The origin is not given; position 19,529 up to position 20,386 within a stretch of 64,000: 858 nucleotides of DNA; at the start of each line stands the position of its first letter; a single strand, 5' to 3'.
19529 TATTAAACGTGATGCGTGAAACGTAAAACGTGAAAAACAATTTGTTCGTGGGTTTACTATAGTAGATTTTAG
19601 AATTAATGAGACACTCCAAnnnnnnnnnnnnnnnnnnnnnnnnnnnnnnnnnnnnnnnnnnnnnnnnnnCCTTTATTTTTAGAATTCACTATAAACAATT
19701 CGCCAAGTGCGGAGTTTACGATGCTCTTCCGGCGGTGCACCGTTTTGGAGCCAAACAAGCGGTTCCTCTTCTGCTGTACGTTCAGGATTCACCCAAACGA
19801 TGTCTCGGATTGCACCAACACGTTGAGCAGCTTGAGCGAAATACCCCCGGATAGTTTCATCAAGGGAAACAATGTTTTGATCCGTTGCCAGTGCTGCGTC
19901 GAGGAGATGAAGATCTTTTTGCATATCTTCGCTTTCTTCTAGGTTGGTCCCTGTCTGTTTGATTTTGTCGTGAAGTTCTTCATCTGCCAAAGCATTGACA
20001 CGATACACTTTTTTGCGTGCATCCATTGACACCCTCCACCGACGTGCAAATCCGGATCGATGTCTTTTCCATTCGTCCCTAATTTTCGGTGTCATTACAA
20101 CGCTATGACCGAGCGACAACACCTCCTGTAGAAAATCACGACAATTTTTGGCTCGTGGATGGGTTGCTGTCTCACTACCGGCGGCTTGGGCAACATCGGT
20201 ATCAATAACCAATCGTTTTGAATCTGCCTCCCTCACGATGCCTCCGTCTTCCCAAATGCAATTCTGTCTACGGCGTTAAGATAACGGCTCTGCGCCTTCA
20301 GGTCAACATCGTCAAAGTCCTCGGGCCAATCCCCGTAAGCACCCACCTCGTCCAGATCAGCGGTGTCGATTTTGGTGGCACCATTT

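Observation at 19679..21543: ABC-ATPase(DUF3696-like) + PIN two-gene module: candidate defence or abortive system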

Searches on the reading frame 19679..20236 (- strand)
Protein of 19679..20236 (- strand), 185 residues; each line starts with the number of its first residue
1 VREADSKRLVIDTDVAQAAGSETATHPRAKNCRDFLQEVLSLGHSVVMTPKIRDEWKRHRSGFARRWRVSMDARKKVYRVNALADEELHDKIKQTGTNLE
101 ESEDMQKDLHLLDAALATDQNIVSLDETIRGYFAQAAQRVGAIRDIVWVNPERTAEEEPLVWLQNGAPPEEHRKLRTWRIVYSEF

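Call 3: search_protein_families(library=pfam, proteins=[window:19679-20236:-], max_evalue=1)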
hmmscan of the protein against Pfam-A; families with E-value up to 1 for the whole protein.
window:19679-20236:- (185 aa): 1 family
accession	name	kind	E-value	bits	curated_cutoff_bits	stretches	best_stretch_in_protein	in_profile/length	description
PF16289.11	PIN_12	-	0.12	13.2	32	1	10-134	2-130/172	PIN domain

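Call 4: search_protein_families(library=padloc, proteins=[window:19679-20236:-], max_evalue=1)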
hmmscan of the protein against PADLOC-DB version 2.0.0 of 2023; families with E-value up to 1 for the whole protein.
window:19679-20236:- (185 aa): 1 family
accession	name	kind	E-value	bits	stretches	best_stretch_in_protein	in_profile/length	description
PDLC04421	PDC-M11A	-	6e-05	19.9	1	8-131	2-122/486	-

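Call 6: search_protein_families(library=ncbifam, proteins=[window:19679-20236:-], max_evalue=1)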
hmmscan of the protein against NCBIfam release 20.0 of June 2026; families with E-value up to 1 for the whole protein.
window:19679-20236:- (185 aa): 1 family
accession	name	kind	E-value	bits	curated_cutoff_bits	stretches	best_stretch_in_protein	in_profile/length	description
TIGR00028.1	Mtu_PIN_fam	subfamily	0.2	11.9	73.6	1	78-131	78-131/143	TA system VapC family ribonuclease toxin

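Call 7: search_protein_families(library=phrogs, proteins=[window:19679-20236:-], max_evalue=1)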
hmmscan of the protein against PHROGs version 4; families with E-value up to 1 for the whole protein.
window:19679-20236:- (185 aa): 1 family
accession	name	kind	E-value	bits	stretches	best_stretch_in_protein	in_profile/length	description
phrog_3351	-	unknown function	0.11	13.6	1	50-86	7-43/74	-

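Call 8: search_solved_structures(query=window:19679-20236:-, max_evalue=10)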
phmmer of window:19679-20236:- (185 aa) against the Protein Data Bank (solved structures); distinct sequences matched with E-value up to 10: 2.
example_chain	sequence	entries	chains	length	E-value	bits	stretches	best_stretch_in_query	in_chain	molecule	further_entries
3eur_A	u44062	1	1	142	0.082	15.9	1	52-76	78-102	uncharacterized protein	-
5myj_AP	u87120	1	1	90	1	12.3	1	138-172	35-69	30S ribosomal protein S16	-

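Call 10: find_homologous_proteins(query=window:19679-20236:-, max_evalue=0.001)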
Query window:19679-20236:- (185 aa): 596 proteins with E <= 0.001 among 863 candidates; the best 120 are listed.
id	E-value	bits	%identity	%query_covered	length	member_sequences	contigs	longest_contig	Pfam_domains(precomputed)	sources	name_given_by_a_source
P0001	9.5e-104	363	91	98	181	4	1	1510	-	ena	-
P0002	5.8e-103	360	90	98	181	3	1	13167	-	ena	-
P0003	3.2e-101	354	90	98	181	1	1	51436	-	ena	-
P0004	2.4e-99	348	86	99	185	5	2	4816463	-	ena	-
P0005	5.3e-98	344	86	98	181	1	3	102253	-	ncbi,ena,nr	ncbi:hypothetical protein J4G02_09830 [Candidatus Poribacteria bacterium]|nr:hypothetical protein [C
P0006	6.8e-97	340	86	98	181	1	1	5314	-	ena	-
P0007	1.1e-92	327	82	98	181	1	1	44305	-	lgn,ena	-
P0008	1.3e-92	326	82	97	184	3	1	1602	-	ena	-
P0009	2.6e-90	319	81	98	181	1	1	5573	-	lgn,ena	-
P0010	5.0e-90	318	81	96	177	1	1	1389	-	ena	-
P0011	6.9e-90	317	81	97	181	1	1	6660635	-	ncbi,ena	-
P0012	2.0e-89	316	79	97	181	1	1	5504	-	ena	-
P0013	6.0e-89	314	78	99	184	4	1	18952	-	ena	-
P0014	6.2e-89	314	78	98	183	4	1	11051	-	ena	-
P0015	7.3e-89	314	79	96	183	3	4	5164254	-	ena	-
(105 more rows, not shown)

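Call 18: find_related_loci(query=A1, collection=genome_contigs, flank=8000)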
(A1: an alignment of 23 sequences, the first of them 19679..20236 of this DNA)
Query A1 (185 aa) in genome_contigs; peptide patterns used: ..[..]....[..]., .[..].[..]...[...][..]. (x = any residue, [..] = any of these).
107 stretches matched a pattern; 80 encode a relative of the query (tblastn E <= 1e-3); 79 distinct loci.
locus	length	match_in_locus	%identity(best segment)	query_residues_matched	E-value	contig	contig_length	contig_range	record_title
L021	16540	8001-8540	81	1-180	1e-95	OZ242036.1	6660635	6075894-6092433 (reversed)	MAG: Candidatus Poribacteria bacterium isolate 54b3e0b4-8990-4cd1-959a-c9693763f33b genome assembly, chromosome: 1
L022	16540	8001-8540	78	1-181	1e-90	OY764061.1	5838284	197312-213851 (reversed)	MAG: Candidatus Poribacteria bacterium isolate 89293177-375a-4259-af6b-6508537173d0 genome assembly, chromosome: 1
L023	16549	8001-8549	66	1-183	1e-78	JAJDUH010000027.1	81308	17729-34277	MAG: Candidatus Poribacteria bacterium isolate jk18x1bzbins.72 k141_389558, whole genome shotgun sequence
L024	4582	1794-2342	64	1-182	3e-78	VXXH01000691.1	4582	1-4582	MAG: Candidatus Poribacteria bacterium isolate SB0668_bin_37 NODE_8347_length_4582_cov_5.436934, whole genome shotgun se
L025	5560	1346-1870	66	1-175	2e-76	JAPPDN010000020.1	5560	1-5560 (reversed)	MAG: Candidatus Poribacteria bacterium isolate IRC4_bin_27 NODE_6355_length_5560_cov_4.08229, whole genome shotgun seque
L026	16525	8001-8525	66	1-175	3e-76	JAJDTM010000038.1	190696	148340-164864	MAG: Candidatus Poribacteria bacterium isolate jk18x1bzbins.25 k141_781422, whole genome shotgun sequence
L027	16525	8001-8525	65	1-175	1e-75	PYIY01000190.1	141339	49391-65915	MAG: Candidatus Poribacteria bacterium isolate PCPOR4 Ga0207198_1190, whole genome shotgun sequence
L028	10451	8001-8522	65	1-175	1e-74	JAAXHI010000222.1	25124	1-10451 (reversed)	MAG: Candidatus Poribacteria bacterium isolate Plut_88885 unfiltered_Plut_88885_genomic_contig_656617, whole genome shot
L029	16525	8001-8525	65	1-175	4e-74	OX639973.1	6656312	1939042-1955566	MAG: uncultured Poribacteria bacterium isolate a51c2dcd-0bc8-4832-ac43-f95c9d639ad7 genome assembly, chromosome: 1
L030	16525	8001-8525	65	1-175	2e-74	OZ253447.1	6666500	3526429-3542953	MAG: Candidatus Poribacteria bacterium isolate c3a381aa-0ed9-4b9f-99fb-31763fcdc289 genome assembly, chromosome: 1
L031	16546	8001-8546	63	1-182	2e-73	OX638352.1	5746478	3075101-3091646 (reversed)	MAG: uncultured Poribacteria bacterium isolate 319d9eaa-e5ea-4d6b-972a-5b23a2ce0867 genome assembly, chromosome: 1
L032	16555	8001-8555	62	1-185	2e-73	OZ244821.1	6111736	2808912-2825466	MAG: Candidatus Poribacteria bacterium isolate f8e195d4-717b-4ac2-aaf5-fcbd41c48ae0 genome assembly, chromosome: 1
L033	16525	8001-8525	64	1-175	7e-73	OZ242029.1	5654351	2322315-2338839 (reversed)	MAG: Candidatus Poribacteria bacterium isolate e47116a6-1c5e-4b36-9515-22f207f5838d genome assembly, chromosome: 1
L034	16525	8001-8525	65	1-175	5e-73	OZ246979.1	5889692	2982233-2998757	MAG: Candidatus Poribacteria bacterium isolate b1f05427-043e-45ba-8b49-4d0e3d1ba290 genome assembly, chromosome: 1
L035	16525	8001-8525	62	1-175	1e-72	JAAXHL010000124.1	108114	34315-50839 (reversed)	MAG: Candidatus Poribacteria bacterium isolate Plut_88888 unfiltered_Plut_88888_genomic_contig_257487, whole genome shot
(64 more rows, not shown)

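Call 25: predict_structure(alignment_id=A1)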
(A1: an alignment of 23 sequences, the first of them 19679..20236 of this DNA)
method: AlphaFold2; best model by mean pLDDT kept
length: 185 residues; sequences in the alignment: 23
mean_pLDDT: 57.5   pTM: 0.58
mean pLDDT of the five models: 57.5, 56.4, 53.6, 52.9, 46.4
residues with pLDDT >= 90: 0; 70-90: 43; 50-70: 85; < 50: 57
segments of 3 or more residues with pLDDT < 50: 1-7, 75-85, 149-161, 166-168, 170-185
pLDDT, mean of each block of 10 residues (from residue 1): 44 72 78 78 63 74 75 45 48 54 54 55 54 66 53 42 49 44 34
secondary structure, 60 per line:
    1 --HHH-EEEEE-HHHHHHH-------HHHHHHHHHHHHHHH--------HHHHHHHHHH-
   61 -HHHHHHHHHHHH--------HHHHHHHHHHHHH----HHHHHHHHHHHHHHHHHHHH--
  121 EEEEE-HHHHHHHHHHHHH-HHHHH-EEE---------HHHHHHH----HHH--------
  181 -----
elements in order: E7-11 H13-19 H27-41 H50-59 H62-73 H82-94 H99-118 E121-125 H127-139 H141-145 E147-149 H159-165

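Call 31: search_protein_representatives(alignment_id=A1)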
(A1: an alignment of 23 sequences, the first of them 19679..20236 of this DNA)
Query: 23 sequences, 181 profile positions. Proteins with E-value up to 0.001 (for the whole library): 2200; up to 1e-10: 1845; up to 1e-30: 665. The best 150 are listed.
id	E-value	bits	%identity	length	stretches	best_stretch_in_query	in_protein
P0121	9.0e-79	279.6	-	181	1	2-178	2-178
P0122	9.6e-71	253.4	-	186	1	1-179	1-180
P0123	8.2e-62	224.3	-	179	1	2-176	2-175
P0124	1.8e-61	223.2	-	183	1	4-177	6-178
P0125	1.5e-60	220.2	-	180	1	3-177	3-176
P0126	6.5e-60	218.1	-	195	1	1-178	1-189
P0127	9.3e-60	217.6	-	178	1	1-176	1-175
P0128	2.5e-59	216.2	-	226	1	1-175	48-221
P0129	4.4e-59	215.4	-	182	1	3-179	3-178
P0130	4.4e-59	215.4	-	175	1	1-175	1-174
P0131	1.1e-58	214.1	-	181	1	1-178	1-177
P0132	2.2e-58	213.1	-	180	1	4-177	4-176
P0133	2.7e-58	212.8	-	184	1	1-174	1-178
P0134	1.0e-56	207.7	-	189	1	1-177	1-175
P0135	5.0e-56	205.4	-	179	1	2-175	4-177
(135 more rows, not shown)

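Call 37: search_solved_structures(query=A2, max_evalue=10, show_alignments=3)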
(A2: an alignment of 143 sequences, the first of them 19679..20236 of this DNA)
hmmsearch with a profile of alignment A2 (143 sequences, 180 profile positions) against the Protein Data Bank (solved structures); distinct sequences matched with E-value up to 10: 7.
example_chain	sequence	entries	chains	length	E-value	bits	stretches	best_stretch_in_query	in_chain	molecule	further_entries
2kjb_A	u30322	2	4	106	0.067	15.9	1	81-140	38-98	CzrA protein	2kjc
1r1u_A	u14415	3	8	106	0.067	15.9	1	81-140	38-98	repressor protein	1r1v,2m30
6cdb_A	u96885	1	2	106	0.075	15.7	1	81-140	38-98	ArsR family transcriptional regulator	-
6cda_A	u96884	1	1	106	0.076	15.7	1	82-140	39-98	ArsR family transcriptional regulator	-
3eur_A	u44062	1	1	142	0.16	14.7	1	50-111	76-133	uncharacterized protein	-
4ggg_A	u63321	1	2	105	0.76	12.5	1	81-140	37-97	Repressor protein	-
7soo_A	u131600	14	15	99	0.88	12.3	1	100-131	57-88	Isoform 2 of La-related protein 1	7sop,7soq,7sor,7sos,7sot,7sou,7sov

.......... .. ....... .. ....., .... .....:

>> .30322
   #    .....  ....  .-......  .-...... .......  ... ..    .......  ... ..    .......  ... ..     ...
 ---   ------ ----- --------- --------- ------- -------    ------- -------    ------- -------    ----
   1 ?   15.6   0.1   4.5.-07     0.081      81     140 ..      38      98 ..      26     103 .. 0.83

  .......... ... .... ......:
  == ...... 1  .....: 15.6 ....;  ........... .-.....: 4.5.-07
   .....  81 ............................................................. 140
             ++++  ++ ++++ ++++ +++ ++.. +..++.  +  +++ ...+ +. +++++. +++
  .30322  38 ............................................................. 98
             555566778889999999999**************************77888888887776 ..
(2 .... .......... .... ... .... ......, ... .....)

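Call 38: search_protein_families(library=pfam, alignment_id=A2, max_evalue=0.1)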
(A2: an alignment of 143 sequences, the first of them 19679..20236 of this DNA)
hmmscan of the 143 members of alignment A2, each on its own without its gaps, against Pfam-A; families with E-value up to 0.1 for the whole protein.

A. member 1, window:19679-20236:- (185 aa): 0 families

B. families by the number of members that match (of 143 scanned): 60 families (the first 25 are shown)
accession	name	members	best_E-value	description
PF13470.12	PIN_3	7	4.7e-05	PIN domain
PF16289.11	PIN_12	5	3.7e-05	PIN domain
PF11977.14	RNase_Zc3h12a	3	0.0074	Zc3h12a-like Ribonuclease NYN domain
PF02475.24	TRM5-TYW2_MTfase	2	0.0013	TRM5/TYW2 methyltransferase domain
PF06336.17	Corona_5a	2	0.011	Coronavirus 5a protein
PF14129.11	DUF4296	2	0.011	Domain of unknown function (DUF4296)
PF07870.16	DUF1657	2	0.049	Protein of unknown function (DUF1657)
PF11348.13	DUF3150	1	1.2e-05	Protein of unknown function (DUF3150)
PF19725.4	RPC5_C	1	0.0017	DNA-directed RNA polymerase III subunit RPC5 C-terminal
PF14367.12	DUF4411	1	0.0018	Domain of unknown function (DUF4411)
PF25772.1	HEAT_RRP12_N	1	0.0024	RRP12-like, N-terminal HEAT repeats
PF01035.26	DNA_binding_1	1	0.0027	6-O-methylguanine DNA methyltransferase, DNA binding domain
PF18476.7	PIN_8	1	0.003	PIN like domain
PF13727.12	CoA_binding_3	1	0.0031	CoA-binding domain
PF25254.1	DUF7856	1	0.0057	Family of unknown function (DUF7856)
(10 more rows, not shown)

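Call 40: predict_structure(alignment_id=A2)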
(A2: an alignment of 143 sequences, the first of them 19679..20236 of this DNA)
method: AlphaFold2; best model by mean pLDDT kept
length: 185 residues; sequences in the alignment: 143
mean_pLDDT: 95.3   pTM: 0.90
mean pLDDT of the five models: 95.3, 95.2, 95.1, 95.0, 94.9
residues with pLDDT >= 90: 173; 70-90: 3; 50-70: 6; < 50: 3
segments of 3 or more residues with pLDDT < 50: 183-185
pLDDT, mean of each block of 10 residues (from residue 1): 82 98 97 98 98 97 97 98 98 97 97 98 98 98 98 97 97 93 54
secondary structure, 60 per line:
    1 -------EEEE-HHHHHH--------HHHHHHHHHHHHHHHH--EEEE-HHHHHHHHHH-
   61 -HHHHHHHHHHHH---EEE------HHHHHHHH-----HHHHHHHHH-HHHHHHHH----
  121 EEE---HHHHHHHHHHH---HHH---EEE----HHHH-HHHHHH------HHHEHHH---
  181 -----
elements in order: E8-11 H13-18 H27-42 E45-48 H50-59 H62-73 E77-79 H86-93 H99-107 H109-116 E121-123 H127-137 E147-149 H154-157 H159-164

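Call 43: fold_search(model_id=the predicted structure, library=pdb)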
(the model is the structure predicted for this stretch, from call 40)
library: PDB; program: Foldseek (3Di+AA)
matches with E <= 10: 538; with E <= 0.001: 0
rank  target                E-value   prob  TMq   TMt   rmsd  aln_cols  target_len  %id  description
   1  7og5_J                9.3e-03  0.99  0.42  0.45   6.6       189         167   18  RNA-free Ribonuclease P from Halorhodospira halophila (released 2021-07-07)
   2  7vwo_A                1.1e-02  1.00  0.50  0.62   4.8       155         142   17  TA complex from Mycobacterium tuberculosis (released 2022-11-16)
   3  7og5_A                1.1e-02  0.99  0.43  0.48   6.2       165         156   18  RNA-free Ribonuclease P from Halorhodospira halophila (released 2021-07-07)
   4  7e8k_A                1.1e-02  0.99  0.45  0.43   7.9       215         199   16  Crystal structure of Proteinaceous RNase P (PRORP) from Planctomycetes bacterium GWF2_40_8 (released 2022-03-02)
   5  2lcq_MODEL_1_A        3.3e-02  1.00  0.45  0.51   4.2       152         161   18  Solution structure of the endonuclease Nob1 from P.horikoshii (released 2011-12-14)
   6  7e8o_C                3.3e-02  0.90  0.40  0.40   7.8       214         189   17  Crystal structure of proteinaceous RNase P(PRORP) from Planctomycetes bacterium GWF2_40_8 complexed with Escherichia c (released 2022-03-02)
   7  1v96_A                4.9e-02  0.98  0.45  0.54   5.5       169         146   11  Crystal structure of hypothetical protein of unknown function from pyrococcus horikoshii OT3 (released 2005-02-01)
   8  7e8j_B                5.5e-02  0.97  0.44  0.43   7.6       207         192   17  Crystal structure of Proteinaceous RNase P (PRORP) from Thermococcus celer (released 2022-03-02)
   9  1y82_B                9.8e-02  0.97  0.47  0.57   5.4       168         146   11  Conserved hypothetical protein Pfu-367848-001 from Pyrococcus furiosus (released 2005-01-25)
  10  3zvk_B                9.8e-02  0.96  0.41  0.53   6.2       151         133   12  Crystal structure of VapBC2 from Rickettsia felis bound to a DNA fragment from their promoter (released 2011-12-14)
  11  7e8j_A                1.0e-01  0.93  0.45  0.43   8.4       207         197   16  Crystal structure of Proteinaceous RNase P (PRORP) from Thermococcus celer (released 2022-03-02)
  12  1w8i                  1.0e-01  0.82  0.34  0.40  11.7       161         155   14  The Structure of gene product af1683 from Archaeoglobus fulgidus. (released 2004-11-16)
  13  8kd9_H                1.3e-01  0.84  0.42  0.42   8.1       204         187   14  Cryo-EM structure of Aquifex aeolicus minimal protein-only RNase P (HARP) in complex with pre-tRNAs (released 2024-08-14)
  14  3zvk_C                1.5e-01  0.91  0.40  0.53   6.2       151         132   12  Crystal structure of VapBC2 from Rickettsia felis bound to a DNA fragment from their promoter (released 2011-12-14)
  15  3zvk_A                1.5e-01  0.91  0.40  0.52   6.3       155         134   12  Crystal structure of VapBC2 from Rickettsia felis bound to a DNA fragment from their promoter (released 2011-12-14)
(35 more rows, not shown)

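Call 45: search_protein_families(library=padloc, alignment_id=A2, max_evalue=0.01)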
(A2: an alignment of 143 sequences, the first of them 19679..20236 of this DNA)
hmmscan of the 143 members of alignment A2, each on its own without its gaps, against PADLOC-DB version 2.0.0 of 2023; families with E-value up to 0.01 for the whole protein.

A. member 1, window:19679-20236:- (185 aa): 1 family
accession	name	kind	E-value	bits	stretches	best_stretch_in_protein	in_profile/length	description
PDLC04421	PDC-M11A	-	6e-05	19.9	1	8-131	2-122/486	-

B. families by the number of members that match (of 143 scanned): 8 families
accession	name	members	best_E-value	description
PDLC04421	PDC-M11A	6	6e-05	-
PDLC01956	CARF9--CARF_HEPN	1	0.00073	-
PDLC04419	PDC-M11A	1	0.0021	-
PDLC00587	JetC3|JetC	1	0.0045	DUF3584 domain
PDLC04147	HEC-03A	1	0.0047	-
PDLC04765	PDC-M65B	1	0.0068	-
PDLC02419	Aga_SIR2-PNTD1-PNTD2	1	0.0069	Class I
PDLC03143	Specificity_I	1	0.0095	Type I specificity subunit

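Call 60: search_protein_families(library=pfam, alignment_id=A3, max_evalue=0.00001)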
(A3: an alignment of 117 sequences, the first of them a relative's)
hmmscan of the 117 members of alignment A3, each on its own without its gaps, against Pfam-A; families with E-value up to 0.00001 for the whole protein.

A. member 1, L057:157-1578:+ (473 aa): 2 families
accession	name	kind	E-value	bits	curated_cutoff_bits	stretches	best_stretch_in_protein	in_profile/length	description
PF07670.19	Gate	-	1.3e-25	90.3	29.6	2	136-226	3-100/104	Nucleoside recognition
PF07664.17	FeoB_C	-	9.9e-14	51.2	26.6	1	249-297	2-51/54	Ferrous iron transport protein B C terminus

B. families by the number of members that match (of 117 scanned): 158 families (the first 25 are shown)
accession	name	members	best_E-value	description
PF00270.35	DEAD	4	2.2e-26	DEAD/DEAH box helicase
PF00271.37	Helicase_C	4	8.3e-24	Helicase conserved C-terminal domain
PF00318.25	Ribosomal_S2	3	4.6e-98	Ribosomal protein S2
PF00889.24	EF_TS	3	6.9e-60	Elongation factor TS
PF07669.17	Eco57I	3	2.6e-50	Eco57I restriction-modification methylase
PF05721.19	PhyH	3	2.6e-33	Phytanoyl-CoA dioxygenase (PhyH)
PF00535.33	Glycos_transf_2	3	7.1e-29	Glycosyl transferase family 2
PF13641.12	Glyco_tranf_2_3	3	5.3e-14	Glycosyltransferase like family 2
PF10111.15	Glyco_tranf_2_2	3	1.2e-13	Glycosyltransferase like family 2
PF25025.1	EF-Ts_N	3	1.7e-08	Elongation factor Ts, mitochondrial, N-terminal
PF09872.14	DUF2099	2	2.5e-93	Uncharacterized protein conserved in archaea (DUF2099)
PF02481.21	DNA_processg_A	2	1.7e-78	DNA recombination-mediator protein A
PF13603.12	tRNA-synt_1_2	2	3.2e-73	Leucyl-tRNA synthetase, editing domain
PF00158.32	Sigma54_activat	2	3e-71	Sigma-54 interaction domain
PF00133.28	tRNA-synt_1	2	5.1e-48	tRNA synthetases class I (I, L, M and V)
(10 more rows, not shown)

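Call 61: search_protein_families(library=padloc, alignment_id=A3, max_evalue=1e-10)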
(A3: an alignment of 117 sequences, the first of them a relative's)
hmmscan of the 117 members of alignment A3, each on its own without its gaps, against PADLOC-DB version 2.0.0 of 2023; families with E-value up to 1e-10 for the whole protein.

A. member 1, L057:157-1578:+ (473 aa): 0 families

B. families by the number of members that match (of 117 scanned): 225 families (the first 25 are shown)
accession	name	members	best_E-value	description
PDLC03604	REase_MTase_IIG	3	3.1e-206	Type IIG restriction enzyme-methyltransferase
PDLC03335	MTase_II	3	1.4e-44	Type II methyltransferase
PDLC04134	mad2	3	2.9e-17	mads_2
PDLC03628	REase_MTase_IIG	2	0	Type IIG restriction enzyme-methyltransferase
PDLC03267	MTase_II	2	8e-188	Type II methyltransferase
PDLC02864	DpdF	2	5.6e-138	DpdF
PDLC02861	DpdF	2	3e-121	DpdF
PDLC02870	DpdF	2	5.3e-114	DpdF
PDLC03928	PsyrT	2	6.7e-98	-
PDLC03609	REase_MTase_IIG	2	2.5e-89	Type IIG restriction enzyme-methyltransferase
PDLC03612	REase_MTase_IIG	2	3.1e-86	Type IIG restriction enzyme-methyltransferase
PDLC02865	DpdF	2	5.7e-84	DpdF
PDLC03596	REase_MTase_IIG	2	1.5e-61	Type IIG restriction enzyme-methyltransferase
PDLC02859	DpdF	2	1.2e-59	DpdF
PDLC03601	REase_MTase_IIG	2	1.6e-58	Type IIG restriction enzyme-methyltransferase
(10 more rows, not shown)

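Call 74: search_dna_similar(query=window:19679-20236:-, collection=plasmids, mode=protein, max_evalue=0.001, max_rows=15)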
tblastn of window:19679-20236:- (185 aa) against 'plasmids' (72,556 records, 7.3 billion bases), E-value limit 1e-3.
No match.

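Call 75: search_dna_similar(query=window:19679-20236:-, collection=phages, mode=protein, max_evalue=0.001, max_rows=15)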
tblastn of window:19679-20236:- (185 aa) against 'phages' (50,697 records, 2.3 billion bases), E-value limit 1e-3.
No match.

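Call 77: find_related_loci(query=A1, collection=viral_contigs, flank=6000)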
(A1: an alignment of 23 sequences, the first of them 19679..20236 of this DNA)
Query A1 (185 aa) in viral_contigs; peptide patterns used: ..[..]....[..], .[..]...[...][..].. (x = any residue, [..] = any of these).
43 stretches matched a pattern, but none encodes a relative of the query by tblastn (E <= 1e-3).

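Call 96: fold_search(model_id=the predicted structure, library=viral)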
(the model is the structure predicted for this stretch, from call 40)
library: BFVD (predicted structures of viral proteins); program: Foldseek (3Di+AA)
matches with E <= 10: 163; with E <= 0.001: 0
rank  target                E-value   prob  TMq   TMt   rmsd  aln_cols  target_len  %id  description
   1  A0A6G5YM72            6.6e-02  0.92  0.36  0.19   6.6       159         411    9  (no name in the UniProt tables at hand)
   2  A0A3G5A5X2            1.7e-01  0.91  0.28  0.23   4.8        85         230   10  Uncharacterized protein [Hyperionvirus sp.]
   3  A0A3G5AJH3            1.7e-01  0.69  0.37  0.21   7.5       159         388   10  DUF1308 domain-containing protein [Satyrvirus sp.]
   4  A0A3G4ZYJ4            1.8e-01  0.72  0.36  0.36   6.3       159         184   10  DUF1308 domain-containing protein [Edafosvirus sp.]
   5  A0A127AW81            3.3e-01  0.60  0.34  0.21   8.3       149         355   15  CDP-glycerol:poly(Glycerophosphate) glycerophosphotransferase [Bacillus phage SP-15]
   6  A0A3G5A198            3.5e-01  0.28  0.29  0.19   9.5       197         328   10  XRN 5'-3' exonuclease [Gaeavirus sp.]
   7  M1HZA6                3.7e-01  0.23  0.25  0.18   8.7       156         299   10  (no name in the UniProt tables at hand)
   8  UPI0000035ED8         5.0e-01  0.23  0.32  0.21  10.1       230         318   10  (no name look-up for this kind of identifier)
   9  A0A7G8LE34            5.0e-01  0.20  0.28  0.29   7.5       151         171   14  (no name in the UniProt tables at hand)
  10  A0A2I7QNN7            5.3e-01  0.12  0.24  0.16  11.0       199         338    9  (no name in the UniProt tables at hand)
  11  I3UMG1                5.9e-01  0.18  0.29  0.14  12.5       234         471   11  Uncharacterized protein [Colwellia phage 9A]
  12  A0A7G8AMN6            6.9e-01  0.35  0.31  0.20   6.6       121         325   10  (no name in the UniProt tables at hand)
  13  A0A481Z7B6            7.7e-01  0.18  0.27  0.15   8.1       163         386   11  NAD dependent epimerase/dehydratase [Pithovirus LCPAC201]
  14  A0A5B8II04            8.5e-01  0.28  0.35  0.17   7.4       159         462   12  ribonuclease P [Mimiviridae sp. ChoanoV1]
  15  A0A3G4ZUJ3            8.5e-01  0.21  0.28  0.10   8.9       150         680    7  Glycosyltransferase [Edafosvirus sp.]
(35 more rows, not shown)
